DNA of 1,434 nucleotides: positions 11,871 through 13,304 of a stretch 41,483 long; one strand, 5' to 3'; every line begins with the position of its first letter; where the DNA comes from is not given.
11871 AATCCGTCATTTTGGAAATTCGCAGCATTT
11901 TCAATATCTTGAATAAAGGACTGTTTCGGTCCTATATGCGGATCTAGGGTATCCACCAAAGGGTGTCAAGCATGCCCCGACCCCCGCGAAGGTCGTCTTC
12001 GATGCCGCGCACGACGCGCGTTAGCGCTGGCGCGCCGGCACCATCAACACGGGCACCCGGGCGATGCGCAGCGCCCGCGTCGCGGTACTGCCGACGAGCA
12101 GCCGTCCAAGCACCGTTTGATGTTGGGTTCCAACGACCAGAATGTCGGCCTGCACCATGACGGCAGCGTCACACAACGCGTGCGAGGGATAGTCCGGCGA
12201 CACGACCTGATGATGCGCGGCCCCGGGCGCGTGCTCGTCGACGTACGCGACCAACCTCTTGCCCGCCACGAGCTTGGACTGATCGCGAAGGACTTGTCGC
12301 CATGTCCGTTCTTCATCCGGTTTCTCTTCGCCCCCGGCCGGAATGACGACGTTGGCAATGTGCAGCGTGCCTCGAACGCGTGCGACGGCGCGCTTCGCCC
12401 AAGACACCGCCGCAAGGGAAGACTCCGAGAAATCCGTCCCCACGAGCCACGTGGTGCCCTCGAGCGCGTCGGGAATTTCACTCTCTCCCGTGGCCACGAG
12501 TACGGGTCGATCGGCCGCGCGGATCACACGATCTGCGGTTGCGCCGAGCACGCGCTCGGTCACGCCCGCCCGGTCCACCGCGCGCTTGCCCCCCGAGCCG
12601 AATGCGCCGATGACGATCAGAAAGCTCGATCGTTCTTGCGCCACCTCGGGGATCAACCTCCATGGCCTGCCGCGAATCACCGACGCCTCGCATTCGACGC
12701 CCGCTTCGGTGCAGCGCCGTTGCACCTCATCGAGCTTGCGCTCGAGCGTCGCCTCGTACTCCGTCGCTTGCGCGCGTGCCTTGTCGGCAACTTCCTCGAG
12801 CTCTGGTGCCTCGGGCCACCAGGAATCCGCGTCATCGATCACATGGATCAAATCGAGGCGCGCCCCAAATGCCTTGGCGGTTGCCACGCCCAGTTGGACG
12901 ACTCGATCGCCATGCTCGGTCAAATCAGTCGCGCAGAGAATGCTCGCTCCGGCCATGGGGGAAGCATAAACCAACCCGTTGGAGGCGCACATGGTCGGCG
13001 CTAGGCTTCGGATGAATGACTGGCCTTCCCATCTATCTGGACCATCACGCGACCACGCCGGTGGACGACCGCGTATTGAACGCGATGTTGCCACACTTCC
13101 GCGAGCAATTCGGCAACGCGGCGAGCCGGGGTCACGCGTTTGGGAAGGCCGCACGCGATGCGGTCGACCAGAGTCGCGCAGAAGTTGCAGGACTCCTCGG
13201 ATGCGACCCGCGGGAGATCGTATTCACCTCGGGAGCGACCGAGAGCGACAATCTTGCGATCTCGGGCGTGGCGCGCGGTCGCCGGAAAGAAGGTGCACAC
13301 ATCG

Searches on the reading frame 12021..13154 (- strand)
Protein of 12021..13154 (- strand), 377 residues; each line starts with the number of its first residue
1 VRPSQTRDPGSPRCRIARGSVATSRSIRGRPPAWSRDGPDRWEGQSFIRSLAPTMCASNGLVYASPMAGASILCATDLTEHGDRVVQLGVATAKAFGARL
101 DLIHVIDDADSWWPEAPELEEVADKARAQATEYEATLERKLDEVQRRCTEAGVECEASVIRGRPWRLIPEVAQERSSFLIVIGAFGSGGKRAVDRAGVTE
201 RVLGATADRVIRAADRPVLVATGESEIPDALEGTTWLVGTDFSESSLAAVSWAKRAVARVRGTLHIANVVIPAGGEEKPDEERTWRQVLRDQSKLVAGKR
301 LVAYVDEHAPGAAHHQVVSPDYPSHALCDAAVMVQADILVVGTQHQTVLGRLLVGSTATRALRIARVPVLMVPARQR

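Call 69: search_protein_families(library=pfam, proteins=[window:12021-13154:-], max_evalue=0.0001)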
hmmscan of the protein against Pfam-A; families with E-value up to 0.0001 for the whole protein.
window:12021-13154:- (377 aa): 1 family
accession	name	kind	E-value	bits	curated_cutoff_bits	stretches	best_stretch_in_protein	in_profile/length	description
PF00582.32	Usp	-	1.2e-38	133.3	24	2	72-220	5-139/141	Universal stress protein family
